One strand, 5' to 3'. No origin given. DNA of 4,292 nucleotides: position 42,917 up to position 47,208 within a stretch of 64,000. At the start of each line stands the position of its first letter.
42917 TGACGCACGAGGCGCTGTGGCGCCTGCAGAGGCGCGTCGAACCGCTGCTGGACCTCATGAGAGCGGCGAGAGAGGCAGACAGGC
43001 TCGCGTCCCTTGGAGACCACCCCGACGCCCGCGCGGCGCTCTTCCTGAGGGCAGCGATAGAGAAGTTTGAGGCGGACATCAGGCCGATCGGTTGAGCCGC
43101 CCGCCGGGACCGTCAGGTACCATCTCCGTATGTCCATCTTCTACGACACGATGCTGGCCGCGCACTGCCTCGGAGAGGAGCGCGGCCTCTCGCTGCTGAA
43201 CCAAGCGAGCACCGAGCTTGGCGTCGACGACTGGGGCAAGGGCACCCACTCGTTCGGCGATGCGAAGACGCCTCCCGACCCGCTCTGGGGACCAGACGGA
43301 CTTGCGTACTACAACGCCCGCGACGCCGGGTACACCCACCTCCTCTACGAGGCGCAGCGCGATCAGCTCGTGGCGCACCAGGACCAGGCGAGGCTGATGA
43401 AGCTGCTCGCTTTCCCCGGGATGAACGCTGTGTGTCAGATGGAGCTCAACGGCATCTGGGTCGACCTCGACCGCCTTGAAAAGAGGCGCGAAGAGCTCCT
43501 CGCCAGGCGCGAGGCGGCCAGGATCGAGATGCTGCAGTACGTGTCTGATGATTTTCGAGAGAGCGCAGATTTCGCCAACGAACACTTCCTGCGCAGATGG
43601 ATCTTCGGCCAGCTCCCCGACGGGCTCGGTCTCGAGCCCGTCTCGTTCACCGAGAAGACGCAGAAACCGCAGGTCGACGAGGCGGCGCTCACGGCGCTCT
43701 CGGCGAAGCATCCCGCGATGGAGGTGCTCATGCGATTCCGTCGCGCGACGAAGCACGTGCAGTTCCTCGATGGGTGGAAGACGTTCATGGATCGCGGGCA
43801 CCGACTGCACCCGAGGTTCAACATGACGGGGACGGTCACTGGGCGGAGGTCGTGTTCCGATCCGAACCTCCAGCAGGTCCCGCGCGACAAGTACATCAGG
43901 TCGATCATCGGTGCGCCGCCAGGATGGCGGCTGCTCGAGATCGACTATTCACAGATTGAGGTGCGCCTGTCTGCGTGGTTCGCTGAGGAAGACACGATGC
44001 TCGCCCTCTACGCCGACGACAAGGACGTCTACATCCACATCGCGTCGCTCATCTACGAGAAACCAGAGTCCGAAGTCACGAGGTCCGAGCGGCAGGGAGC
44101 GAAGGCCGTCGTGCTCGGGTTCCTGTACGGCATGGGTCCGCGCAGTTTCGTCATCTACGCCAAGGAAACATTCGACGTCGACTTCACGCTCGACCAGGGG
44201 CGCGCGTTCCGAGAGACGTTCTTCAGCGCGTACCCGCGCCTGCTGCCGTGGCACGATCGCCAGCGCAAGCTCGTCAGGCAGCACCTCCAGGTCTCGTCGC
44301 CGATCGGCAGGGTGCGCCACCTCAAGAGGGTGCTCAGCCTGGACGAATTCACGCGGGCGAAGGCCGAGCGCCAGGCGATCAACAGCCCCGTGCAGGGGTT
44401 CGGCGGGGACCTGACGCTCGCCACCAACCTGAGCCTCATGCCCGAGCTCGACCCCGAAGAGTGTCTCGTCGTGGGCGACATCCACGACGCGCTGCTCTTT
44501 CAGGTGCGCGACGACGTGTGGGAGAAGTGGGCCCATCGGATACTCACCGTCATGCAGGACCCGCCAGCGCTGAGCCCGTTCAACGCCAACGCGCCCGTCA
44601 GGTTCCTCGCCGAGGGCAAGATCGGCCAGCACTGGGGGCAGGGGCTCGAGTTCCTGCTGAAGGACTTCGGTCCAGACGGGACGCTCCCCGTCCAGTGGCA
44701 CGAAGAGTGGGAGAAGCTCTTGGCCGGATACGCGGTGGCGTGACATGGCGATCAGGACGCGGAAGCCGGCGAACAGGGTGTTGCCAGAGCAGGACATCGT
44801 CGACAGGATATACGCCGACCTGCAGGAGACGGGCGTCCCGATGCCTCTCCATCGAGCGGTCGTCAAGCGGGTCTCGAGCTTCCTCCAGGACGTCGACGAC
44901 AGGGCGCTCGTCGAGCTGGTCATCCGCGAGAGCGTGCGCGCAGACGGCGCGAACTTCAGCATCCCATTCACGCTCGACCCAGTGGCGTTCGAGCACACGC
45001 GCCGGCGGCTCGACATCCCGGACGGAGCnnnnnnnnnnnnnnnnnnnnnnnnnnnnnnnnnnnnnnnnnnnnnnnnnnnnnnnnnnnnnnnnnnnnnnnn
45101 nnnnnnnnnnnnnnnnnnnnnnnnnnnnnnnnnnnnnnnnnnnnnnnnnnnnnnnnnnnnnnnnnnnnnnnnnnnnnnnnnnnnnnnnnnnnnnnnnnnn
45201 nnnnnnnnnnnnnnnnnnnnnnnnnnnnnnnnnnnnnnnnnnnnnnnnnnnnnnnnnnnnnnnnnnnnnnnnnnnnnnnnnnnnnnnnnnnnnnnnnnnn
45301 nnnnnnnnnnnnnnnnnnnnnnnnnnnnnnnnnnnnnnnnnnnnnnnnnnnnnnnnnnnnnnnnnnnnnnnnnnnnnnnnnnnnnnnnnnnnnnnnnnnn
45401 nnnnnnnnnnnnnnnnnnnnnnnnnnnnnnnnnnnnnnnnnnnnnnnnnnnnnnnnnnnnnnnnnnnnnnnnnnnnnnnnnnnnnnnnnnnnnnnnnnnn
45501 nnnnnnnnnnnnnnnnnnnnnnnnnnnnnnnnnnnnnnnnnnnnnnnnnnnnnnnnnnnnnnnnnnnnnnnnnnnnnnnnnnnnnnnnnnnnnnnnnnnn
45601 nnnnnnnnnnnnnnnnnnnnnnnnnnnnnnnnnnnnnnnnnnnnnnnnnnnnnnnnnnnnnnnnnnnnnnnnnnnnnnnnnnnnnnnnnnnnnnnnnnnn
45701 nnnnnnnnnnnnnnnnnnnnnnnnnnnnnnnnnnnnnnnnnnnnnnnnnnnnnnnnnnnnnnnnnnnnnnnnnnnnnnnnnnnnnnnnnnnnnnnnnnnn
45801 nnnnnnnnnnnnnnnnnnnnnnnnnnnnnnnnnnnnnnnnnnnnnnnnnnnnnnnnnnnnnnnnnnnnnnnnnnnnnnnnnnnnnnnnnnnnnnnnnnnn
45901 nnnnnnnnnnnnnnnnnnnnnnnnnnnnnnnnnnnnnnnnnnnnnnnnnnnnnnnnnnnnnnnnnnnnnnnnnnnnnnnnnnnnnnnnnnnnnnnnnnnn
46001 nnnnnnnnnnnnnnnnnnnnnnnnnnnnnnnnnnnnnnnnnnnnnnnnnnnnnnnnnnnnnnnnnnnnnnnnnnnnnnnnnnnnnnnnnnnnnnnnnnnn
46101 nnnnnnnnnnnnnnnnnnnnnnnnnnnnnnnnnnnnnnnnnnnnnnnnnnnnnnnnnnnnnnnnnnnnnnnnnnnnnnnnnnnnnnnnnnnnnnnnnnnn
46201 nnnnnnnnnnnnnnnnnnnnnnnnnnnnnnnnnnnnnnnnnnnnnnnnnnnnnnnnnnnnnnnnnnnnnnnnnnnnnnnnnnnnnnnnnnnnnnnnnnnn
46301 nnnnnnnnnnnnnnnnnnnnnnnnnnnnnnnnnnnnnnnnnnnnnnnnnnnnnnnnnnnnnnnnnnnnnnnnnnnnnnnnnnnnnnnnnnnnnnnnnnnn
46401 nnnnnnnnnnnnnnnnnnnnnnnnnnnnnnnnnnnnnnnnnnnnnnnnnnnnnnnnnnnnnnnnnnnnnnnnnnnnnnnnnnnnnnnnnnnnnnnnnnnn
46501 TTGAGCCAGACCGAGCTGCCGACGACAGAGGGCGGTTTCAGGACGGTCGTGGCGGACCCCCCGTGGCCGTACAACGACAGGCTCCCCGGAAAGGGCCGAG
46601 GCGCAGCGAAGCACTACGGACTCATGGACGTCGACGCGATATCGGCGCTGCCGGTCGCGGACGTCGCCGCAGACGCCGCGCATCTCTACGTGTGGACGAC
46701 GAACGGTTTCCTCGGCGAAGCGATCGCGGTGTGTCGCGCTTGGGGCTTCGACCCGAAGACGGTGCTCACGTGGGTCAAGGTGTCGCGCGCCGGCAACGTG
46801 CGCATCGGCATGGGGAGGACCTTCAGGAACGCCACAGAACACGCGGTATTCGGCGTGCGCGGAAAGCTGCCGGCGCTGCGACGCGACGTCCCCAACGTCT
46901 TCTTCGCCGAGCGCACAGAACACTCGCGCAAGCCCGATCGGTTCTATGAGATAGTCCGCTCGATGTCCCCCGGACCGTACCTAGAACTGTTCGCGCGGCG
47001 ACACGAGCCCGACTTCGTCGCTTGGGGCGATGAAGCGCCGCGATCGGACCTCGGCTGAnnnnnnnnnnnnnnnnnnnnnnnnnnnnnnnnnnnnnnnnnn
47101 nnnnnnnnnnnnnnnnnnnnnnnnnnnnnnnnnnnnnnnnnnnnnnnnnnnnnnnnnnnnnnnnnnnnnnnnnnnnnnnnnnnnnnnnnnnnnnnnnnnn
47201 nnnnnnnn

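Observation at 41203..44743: Family-A DNA polymerase split into a UDG-exonuclease fusion ORF and a polymerase ORF by an interposed gene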

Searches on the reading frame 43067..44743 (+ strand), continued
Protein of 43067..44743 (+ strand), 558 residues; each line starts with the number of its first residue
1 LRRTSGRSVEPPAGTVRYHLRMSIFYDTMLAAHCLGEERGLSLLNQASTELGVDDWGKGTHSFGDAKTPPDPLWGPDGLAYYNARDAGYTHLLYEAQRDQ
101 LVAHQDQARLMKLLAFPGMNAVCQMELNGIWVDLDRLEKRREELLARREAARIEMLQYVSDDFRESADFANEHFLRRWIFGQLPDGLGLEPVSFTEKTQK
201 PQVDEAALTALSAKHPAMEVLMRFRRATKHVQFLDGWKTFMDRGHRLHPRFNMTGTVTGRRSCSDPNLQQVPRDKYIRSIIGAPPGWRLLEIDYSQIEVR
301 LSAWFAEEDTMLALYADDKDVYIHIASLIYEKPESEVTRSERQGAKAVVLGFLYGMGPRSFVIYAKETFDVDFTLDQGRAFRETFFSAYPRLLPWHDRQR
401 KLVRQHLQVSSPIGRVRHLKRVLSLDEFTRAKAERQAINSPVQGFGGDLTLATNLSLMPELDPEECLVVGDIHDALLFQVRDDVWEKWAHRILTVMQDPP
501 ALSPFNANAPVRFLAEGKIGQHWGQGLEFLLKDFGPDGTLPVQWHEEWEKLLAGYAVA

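Call 99: search_protein_families(library=ncbifam, proteins=[window:43130-44743:+], max_evalue=0.1)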
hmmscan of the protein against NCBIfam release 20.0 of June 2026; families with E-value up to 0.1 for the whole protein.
window:43130-44743:+ (537 aa): 10 families
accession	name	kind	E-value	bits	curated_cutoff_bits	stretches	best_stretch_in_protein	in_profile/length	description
NF011539.0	PRK14975.1-3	equivalog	5.1e-71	239.8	640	1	61-477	201-604/628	bifunctional 3'-5' exonuclease/DNA polymerase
NF004397.1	PRK05755.1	equivalog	2.2e-67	228.3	720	1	3-503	399-886/889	DNA polymerase I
TIGR00593.1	pola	equivalog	4.5e-57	194.1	600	1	4-477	405-868/890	DNA polymerase I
NF011540.0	PRK14975.1-4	equivalog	6.6e-53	180.1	601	1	98-467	197-542/576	bifunctional 3'-5' exonuclease/DNA polymerase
NF011541.0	PRK14975.2-1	equivalog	3.5e-34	118.1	871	1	61-504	181-635/645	bifunctional 3'-5' exonuclease/DNA polymerase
NF011543.0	PRK14975.2-3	equivalog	4.6e-28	97.7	1139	1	224-428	541-748/853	bifunctional 3'-5' exonuclease/DNA polymerase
NF011542.0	PRK14975.2-2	equivalog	6.8e-26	90.7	1061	1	223-505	501-790/802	bifunctional 3'-5' exonuclease/DNA polymerase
NF038380.1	phage_DpoZ_1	exception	3.4e-21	75.3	500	1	56-337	147-437/607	aminoadenine-incorporating DNA polymerase DpoZ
NF011538.0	PRK14975.1-1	equivalog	4.7e-17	61.6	389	1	192-335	252-385/557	bifunctional 3'-5' exonuclease/DNA polymerase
NF038381.1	phage_DpoZ_2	exception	1.6e-16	59.8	350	1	164-370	387-608/754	aminoadenine-incorporating DNA polymerase DpoZ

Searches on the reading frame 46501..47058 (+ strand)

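Call 39: search_protein_families(library=pfam, proteins=[window:46501-47058:+], max_evalue=0.01)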
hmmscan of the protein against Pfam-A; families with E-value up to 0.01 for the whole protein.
window:46501-47058:+ (185 aa): 1 family
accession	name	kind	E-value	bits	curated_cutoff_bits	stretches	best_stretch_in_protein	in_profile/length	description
PF05063.20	MT-A70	-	4.9e-27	95.4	23.9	1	13-178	1-172/172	MT-A70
